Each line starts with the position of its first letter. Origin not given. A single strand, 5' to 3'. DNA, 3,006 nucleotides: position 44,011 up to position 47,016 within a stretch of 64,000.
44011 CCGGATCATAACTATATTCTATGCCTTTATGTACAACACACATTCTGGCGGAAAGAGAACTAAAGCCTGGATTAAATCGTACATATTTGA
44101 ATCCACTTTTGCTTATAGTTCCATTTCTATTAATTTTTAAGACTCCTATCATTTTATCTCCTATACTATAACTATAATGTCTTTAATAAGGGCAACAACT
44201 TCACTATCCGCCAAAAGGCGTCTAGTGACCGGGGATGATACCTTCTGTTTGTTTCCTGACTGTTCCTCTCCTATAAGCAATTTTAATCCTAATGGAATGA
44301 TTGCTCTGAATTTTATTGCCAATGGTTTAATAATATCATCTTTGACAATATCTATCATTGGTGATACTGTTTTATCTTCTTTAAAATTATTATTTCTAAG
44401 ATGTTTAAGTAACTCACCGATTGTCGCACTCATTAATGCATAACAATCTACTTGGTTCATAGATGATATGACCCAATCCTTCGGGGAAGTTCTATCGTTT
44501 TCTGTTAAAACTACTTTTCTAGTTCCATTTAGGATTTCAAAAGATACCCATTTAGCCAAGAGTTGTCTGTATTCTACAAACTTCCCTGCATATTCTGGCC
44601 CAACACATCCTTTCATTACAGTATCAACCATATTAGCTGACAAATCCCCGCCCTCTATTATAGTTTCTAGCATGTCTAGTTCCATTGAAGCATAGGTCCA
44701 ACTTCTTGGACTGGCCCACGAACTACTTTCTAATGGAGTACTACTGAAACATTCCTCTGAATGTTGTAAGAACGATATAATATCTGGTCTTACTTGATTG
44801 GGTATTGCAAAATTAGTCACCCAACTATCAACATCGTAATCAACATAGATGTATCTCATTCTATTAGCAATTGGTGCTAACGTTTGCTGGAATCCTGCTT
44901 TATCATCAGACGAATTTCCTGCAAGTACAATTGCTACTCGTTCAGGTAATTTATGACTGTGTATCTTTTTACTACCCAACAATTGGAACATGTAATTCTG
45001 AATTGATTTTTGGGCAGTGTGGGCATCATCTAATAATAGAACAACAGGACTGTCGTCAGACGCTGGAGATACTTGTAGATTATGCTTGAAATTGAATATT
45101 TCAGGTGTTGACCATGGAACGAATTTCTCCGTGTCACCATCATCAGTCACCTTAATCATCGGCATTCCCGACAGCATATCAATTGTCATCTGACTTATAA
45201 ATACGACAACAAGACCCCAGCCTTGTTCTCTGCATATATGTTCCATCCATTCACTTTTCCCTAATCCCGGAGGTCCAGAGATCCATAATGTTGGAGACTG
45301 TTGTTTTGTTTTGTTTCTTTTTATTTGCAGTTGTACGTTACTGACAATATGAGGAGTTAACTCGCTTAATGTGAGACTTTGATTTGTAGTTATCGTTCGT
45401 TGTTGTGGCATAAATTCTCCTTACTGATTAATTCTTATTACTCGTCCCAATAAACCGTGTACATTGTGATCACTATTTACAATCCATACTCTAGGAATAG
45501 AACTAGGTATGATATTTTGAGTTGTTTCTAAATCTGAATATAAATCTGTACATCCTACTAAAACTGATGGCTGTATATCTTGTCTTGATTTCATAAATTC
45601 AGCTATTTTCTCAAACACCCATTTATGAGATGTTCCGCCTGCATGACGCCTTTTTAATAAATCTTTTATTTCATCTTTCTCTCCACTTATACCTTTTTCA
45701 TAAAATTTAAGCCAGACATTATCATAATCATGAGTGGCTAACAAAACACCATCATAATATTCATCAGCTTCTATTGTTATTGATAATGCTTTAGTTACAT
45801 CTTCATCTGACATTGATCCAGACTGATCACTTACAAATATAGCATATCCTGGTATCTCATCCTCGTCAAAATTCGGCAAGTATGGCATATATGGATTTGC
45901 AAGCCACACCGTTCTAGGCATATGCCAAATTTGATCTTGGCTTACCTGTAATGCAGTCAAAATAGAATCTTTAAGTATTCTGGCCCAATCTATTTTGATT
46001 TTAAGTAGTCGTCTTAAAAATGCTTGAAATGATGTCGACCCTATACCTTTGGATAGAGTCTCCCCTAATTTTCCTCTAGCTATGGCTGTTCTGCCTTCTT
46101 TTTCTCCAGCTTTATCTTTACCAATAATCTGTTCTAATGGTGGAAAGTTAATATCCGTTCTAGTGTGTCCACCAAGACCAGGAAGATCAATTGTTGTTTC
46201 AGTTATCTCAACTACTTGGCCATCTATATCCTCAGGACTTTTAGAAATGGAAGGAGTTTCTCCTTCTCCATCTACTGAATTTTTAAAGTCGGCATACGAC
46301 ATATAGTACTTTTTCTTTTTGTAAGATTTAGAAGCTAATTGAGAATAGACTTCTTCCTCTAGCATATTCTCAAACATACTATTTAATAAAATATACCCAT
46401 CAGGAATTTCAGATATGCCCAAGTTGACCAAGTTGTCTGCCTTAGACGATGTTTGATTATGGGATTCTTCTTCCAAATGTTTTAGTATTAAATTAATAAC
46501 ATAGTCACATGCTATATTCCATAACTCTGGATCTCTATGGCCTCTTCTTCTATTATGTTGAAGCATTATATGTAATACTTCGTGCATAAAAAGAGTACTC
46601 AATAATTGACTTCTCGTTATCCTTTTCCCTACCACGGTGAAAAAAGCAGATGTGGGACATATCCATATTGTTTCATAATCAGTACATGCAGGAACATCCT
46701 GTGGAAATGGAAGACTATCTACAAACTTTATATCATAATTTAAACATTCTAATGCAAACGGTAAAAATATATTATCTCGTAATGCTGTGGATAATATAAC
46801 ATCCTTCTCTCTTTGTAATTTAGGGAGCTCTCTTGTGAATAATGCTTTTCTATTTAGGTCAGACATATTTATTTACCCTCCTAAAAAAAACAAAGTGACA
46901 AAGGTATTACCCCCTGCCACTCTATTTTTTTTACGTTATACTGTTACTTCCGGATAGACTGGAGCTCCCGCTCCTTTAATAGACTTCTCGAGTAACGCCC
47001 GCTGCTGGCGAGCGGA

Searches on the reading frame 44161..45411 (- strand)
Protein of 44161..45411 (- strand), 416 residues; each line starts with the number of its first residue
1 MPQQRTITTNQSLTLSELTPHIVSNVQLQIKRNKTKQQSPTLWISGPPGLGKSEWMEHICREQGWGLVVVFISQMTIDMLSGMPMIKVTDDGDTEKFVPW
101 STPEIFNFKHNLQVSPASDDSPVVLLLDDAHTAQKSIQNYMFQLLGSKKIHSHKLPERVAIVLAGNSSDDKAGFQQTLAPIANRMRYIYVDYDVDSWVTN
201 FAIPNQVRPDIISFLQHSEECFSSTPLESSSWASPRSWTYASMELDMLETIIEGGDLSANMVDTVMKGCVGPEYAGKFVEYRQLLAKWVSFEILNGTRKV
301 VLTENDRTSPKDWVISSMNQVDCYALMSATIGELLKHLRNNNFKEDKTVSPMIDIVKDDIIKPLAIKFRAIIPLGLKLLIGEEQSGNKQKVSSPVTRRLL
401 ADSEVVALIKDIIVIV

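Call 57: search_protein_families(library=pfam, proteins=[window:44161-45411:-], max_evalue=0.001)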
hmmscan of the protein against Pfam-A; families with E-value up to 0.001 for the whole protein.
window:44161-45411:- (416 aa): 2 families
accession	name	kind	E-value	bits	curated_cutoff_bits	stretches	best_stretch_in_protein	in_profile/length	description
PF07728.20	AAA_5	-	4.4e-05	23.9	22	1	44-157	4-102/139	AAA domain (dynein-related subfamily)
PF00004.35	AAA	-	0.00041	21.2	21.2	0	44-169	3-112/131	ATPase family associated with various cellular activities (AAA)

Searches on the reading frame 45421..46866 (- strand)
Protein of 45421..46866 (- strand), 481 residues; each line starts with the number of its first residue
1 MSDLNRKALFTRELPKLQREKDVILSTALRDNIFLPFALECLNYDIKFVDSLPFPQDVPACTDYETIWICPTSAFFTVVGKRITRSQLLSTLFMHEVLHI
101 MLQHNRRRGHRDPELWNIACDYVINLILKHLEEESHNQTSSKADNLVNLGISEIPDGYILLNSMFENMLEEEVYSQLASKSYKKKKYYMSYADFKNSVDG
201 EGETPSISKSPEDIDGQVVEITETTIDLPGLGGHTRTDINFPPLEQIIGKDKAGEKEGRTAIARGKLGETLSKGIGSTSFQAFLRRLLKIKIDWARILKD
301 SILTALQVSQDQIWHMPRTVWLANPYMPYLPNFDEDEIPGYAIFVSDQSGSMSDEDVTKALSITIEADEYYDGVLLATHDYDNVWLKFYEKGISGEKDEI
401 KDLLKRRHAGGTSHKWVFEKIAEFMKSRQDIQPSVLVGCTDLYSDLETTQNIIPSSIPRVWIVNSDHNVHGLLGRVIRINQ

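Call 57: search_protein_families(library=pfam, proteins=[window:45421-46866:-], max_evalue=0.001)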
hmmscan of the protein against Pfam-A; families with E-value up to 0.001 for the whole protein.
window:45421-46866:- (481 aa): 1 family
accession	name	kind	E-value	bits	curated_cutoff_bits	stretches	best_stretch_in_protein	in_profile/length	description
PF13203.12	DUF2201_N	-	8.4e-21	75.2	23.2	1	90-333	61-270/271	Putative metallopeptidase domain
